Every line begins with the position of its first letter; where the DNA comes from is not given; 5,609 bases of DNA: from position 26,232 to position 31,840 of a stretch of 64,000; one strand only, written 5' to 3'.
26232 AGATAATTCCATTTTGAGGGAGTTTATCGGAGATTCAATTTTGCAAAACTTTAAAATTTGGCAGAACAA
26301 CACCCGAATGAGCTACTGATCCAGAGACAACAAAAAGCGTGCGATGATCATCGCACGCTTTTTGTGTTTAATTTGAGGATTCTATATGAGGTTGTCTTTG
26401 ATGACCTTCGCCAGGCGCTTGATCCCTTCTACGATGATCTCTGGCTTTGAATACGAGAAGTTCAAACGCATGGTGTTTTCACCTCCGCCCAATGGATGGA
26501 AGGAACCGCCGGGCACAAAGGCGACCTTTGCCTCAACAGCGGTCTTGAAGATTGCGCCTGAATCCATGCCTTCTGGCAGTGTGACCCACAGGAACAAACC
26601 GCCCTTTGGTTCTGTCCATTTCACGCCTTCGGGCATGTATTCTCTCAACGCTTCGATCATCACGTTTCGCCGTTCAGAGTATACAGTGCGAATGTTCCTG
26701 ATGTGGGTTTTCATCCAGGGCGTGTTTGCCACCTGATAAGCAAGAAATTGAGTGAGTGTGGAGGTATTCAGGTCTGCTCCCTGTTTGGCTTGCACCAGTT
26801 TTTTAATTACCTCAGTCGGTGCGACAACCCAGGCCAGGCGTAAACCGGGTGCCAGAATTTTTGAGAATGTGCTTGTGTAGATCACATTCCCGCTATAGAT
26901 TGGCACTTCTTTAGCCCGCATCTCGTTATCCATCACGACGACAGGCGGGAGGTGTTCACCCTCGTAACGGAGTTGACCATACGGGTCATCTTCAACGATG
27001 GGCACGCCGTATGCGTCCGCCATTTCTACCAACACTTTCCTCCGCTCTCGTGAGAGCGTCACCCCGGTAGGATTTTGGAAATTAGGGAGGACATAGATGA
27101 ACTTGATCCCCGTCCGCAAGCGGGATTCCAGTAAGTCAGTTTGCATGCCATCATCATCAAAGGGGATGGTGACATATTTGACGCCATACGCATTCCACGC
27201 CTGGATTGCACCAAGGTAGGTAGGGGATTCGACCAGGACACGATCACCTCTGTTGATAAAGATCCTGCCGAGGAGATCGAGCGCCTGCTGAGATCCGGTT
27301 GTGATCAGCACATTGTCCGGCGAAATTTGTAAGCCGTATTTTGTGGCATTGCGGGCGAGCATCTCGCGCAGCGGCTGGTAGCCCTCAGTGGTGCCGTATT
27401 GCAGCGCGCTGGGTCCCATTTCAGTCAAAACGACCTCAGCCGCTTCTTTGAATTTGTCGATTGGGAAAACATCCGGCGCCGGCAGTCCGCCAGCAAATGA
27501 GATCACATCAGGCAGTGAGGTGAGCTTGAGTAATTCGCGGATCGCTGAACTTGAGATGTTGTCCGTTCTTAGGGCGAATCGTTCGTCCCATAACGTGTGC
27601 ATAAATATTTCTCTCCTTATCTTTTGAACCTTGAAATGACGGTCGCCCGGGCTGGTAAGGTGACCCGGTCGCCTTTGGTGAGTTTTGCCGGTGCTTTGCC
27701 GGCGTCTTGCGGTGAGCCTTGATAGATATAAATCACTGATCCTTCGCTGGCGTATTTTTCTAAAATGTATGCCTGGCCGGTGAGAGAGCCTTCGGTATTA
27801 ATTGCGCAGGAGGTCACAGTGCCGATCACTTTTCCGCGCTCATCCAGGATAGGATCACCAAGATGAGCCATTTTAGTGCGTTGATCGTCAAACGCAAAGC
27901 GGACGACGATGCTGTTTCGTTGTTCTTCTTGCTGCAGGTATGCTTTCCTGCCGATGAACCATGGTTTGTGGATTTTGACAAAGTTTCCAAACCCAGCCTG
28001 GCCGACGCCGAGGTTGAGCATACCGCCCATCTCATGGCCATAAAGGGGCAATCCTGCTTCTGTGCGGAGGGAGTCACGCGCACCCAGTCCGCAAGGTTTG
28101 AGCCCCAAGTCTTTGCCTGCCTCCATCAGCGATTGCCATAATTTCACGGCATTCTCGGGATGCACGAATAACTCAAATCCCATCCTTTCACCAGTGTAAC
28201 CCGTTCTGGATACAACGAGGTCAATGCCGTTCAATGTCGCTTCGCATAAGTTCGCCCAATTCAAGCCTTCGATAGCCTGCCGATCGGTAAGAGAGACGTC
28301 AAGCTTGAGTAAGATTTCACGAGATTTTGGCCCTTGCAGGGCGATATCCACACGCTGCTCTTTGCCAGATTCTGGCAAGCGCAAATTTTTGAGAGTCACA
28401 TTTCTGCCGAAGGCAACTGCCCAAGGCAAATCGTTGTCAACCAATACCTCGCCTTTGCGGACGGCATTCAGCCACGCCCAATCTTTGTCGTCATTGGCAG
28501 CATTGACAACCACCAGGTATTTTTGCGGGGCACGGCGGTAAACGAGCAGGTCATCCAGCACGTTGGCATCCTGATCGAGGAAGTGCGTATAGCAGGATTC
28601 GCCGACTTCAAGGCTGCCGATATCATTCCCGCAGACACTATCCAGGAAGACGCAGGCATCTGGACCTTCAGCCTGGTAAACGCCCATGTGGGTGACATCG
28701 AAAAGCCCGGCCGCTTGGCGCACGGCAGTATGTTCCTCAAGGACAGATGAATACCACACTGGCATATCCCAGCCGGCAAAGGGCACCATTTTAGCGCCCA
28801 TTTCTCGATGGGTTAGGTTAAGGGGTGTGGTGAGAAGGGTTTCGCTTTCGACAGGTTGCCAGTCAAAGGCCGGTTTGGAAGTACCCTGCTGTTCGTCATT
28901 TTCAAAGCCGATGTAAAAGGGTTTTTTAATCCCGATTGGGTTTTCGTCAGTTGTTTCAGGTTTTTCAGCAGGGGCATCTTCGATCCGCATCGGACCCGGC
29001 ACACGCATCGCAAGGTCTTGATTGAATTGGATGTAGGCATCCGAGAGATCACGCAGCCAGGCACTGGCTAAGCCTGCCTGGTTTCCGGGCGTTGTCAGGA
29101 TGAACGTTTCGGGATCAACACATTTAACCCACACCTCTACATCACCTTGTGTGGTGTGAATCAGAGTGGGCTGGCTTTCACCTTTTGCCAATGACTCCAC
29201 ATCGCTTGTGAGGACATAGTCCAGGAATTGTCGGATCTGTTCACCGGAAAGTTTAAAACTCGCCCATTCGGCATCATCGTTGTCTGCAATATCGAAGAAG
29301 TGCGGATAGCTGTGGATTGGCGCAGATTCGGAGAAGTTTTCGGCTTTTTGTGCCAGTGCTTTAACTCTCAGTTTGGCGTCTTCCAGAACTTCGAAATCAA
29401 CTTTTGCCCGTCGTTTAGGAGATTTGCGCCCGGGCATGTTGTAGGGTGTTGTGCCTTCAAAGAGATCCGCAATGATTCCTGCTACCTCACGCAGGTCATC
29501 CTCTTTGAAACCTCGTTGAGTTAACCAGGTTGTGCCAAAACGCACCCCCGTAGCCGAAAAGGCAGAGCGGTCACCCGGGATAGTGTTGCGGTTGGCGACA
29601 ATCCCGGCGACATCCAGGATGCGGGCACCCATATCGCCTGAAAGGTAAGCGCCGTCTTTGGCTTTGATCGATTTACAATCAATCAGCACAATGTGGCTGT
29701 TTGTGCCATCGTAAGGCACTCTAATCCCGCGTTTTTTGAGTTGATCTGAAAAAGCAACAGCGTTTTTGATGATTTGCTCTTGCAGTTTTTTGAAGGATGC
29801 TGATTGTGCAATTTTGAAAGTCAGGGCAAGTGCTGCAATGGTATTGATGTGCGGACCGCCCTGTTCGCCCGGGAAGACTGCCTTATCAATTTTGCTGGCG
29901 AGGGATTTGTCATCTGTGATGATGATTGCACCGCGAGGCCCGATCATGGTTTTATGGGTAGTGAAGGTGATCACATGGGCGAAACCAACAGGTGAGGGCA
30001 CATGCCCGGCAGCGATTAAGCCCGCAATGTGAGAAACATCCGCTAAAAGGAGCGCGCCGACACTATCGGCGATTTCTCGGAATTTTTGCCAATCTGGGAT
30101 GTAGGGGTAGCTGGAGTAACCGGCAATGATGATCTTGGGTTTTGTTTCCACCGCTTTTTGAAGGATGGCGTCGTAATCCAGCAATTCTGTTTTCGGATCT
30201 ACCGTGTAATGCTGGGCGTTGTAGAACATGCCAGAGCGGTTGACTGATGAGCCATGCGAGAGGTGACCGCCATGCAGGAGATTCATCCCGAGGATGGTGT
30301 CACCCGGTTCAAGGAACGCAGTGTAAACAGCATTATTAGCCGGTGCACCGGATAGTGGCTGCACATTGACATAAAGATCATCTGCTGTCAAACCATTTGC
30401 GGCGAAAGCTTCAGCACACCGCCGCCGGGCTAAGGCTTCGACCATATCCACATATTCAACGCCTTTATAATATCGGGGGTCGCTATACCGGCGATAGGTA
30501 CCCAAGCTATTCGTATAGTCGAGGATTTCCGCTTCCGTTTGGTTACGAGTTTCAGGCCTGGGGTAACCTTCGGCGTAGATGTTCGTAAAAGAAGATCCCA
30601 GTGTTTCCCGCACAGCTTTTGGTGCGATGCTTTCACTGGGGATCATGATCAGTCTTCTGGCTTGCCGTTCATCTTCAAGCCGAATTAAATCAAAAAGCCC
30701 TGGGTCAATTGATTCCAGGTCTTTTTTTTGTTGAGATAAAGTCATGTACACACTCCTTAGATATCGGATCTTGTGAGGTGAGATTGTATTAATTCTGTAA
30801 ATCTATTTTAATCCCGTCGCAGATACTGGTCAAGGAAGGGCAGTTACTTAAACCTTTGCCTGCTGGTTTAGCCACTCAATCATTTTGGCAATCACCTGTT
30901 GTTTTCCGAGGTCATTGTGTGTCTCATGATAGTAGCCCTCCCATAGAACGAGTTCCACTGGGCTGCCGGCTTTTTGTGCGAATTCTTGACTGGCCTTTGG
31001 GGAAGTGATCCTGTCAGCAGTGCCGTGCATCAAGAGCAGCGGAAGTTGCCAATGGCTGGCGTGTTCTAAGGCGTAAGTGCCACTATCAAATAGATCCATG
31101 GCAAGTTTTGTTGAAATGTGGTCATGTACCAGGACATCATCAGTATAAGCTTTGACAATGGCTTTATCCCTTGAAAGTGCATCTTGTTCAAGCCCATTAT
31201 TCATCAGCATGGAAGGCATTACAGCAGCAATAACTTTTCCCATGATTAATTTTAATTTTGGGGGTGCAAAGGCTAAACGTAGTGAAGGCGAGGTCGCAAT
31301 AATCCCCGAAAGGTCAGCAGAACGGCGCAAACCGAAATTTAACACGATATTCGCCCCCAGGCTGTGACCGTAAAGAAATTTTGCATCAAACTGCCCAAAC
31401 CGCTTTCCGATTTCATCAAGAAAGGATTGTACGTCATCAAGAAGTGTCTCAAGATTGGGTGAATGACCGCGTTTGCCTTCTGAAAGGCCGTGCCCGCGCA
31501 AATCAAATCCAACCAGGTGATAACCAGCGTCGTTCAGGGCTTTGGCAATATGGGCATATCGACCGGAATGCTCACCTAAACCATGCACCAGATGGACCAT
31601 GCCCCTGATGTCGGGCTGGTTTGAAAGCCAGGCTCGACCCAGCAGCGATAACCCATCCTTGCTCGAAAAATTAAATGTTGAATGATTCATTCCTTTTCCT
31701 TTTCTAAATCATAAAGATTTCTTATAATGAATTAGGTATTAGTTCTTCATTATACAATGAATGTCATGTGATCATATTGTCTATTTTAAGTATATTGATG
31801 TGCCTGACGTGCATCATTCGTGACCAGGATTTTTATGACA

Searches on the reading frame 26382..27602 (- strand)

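Call 38: search_protein_families(library=pfam, proteins=[window:26382-27602:-], max_evalue=0.00001)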
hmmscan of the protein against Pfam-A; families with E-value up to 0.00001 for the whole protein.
window:26382-27602:- (406 aa): 2 families
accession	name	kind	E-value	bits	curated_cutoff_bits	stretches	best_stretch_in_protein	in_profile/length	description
PF00155.27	Aminotran_1_2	-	3.1e-39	135.6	19.7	1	49-387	20-351/361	Aminotransferase class I and II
PF12897.13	Asp_aminotransf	-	8.4e-15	54.9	27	1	120-389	125-395/421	Aspartate amino-transferase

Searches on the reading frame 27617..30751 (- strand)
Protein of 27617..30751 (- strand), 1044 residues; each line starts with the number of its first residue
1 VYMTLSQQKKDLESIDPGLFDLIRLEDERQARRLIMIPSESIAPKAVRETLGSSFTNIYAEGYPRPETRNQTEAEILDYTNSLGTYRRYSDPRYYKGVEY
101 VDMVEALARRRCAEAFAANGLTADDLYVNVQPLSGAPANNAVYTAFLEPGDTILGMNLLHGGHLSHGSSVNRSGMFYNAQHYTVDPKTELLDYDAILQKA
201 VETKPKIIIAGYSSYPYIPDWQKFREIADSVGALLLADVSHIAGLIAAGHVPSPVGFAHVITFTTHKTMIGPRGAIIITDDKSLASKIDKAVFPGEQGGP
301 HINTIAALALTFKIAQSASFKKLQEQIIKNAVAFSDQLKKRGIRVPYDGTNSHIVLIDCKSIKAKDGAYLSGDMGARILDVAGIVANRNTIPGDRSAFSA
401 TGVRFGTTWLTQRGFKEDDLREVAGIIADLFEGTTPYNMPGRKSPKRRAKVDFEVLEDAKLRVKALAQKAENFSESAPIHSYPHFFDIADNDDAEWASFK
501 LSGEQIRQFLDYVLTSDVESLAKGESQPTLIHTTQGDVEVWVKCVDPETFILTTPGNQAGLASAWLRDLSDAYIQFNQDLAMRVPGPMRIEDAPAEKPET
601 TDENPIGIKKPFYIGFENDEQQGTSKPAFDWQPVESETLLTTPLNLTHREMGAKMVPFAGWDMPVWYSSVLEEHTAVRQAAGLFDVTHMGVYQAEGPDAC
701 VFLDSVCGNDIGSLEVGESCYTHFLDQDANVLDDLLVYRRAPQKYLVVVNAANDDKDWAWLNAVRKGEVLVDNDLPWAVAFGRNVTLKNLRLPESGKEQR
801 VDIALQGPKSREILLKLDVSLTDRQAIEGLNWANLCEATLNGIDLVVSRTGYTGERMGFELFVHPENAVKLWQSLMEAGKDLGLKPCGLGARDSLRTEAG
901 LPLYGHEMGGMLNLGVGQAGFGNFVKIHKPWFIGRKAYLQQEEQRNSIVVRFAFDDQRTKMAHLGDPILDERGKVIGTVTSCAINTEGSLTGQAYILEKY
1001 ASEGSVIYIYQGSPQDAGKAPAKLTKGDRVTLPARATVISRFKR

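Call 38: search_protein_families(library=pfam, proteins=[window:27617-30751:-], max_evalue=0.00001)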
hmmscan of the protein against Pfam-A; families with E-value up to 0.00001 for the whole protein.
window:27617-30751:- (1044 aa): 2 families
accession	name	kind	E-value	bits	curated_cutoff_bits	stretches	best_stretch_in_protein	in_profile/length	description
PF00464.25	SHMT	-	2.3e-127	425.4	27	2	89-427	52-399/399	Serine hydroxymethyltransferase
PF01571.26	GCV_T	-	3.1e-84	282.7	25.6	1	647-909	4-242/255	Aminomethyltransferase folate-binding domain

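Call 39: search_protein_families(library=ncbifam, proteins=[window:27617-30751:-], max_evalue=1e-20)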
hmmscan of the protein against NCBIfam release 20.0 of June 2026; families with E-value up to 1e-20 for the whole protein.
window:27617-30751:- (1044 aa): 8 families
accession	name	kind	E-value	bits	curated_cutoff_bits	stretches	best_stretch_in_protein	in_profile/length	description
NF000586.1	PRK00011.1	subfamily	1.5e-129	432.3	335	1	17-433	2-380/404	serine hydroxymethyltransferase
NF001567.0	PRK00389.1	subfamily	2e-92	309.9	300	1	639-984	3-313/359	glycine cleavage system aminomethyltransferase GcvT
NF010094.0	PRK13580.1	equivalog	9.9e-89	298.2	735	1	152-469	170-483/496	glycine hydroxymethyltransferase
TIGR00528.1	gcvT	equivalog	1.2e-76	258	235.85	1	641-1007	3-341/362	glycine cleavage system aminomethyltransferase GcvT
NF010093.0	PRK13579.1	equivalog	8.7e-63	212.3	459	2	635-771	5-141/371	glycine cleavage system aminomethyltransferase GcvT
NF053776.1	TmaoDeMthMsil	equivalog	1.1e-45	156.4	1100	1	663-982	409-706/763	trimethylamine N-oxide demethylase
TIGR01372.1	soxA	subfamily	2.3e-35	121.7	1164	1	641-1009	609-970/996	sarcosine oxidase subunit alpha family protein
TIGR04506.1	F_threo_transal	equivalog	6.2e-25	88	650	1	94-431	65-381/609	fluorothreonine transaldolase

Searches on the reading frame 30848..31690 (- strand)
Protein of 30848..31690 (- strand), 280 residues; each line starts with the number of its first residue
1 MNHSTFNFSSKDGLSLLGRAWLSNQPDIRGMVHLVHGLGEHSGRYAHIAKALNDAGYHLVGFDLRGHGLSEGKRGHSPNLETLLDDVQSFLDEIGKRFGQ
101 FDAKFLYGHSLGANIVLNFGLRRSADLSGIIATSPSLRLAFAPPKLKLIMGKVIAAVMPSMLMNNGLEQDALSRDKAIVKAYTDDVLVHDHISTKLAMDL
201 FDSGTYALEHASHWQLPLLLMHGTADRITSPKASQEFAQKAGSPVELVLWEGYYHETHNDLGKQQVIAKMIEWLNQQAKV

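Call 38: search_protein_families(library=pfam, proteins=[window:30848-31690:-], max_evalue=0.00001)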
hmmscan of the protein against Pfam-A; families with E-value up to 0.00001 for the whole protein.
window:30848-31690:- (280 aa): 3 families
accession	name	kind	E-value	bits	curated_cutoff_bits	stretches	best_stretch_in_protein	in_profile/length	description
PF12146.15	Hydrolase_4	-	7.8e-69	232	27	1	28-261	3-238/239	Serine aminopeptidase, S33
PF00561.26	Abhydrolase_1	-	6.4e-17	62.5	25.8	1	34-155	5-121/245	alpha/beta hydrolase fold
PF12697.13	Abhydrolase_6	-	1.9e-15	58.5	26.3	1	34-252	3-201/217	Alpha/beta hydrolase family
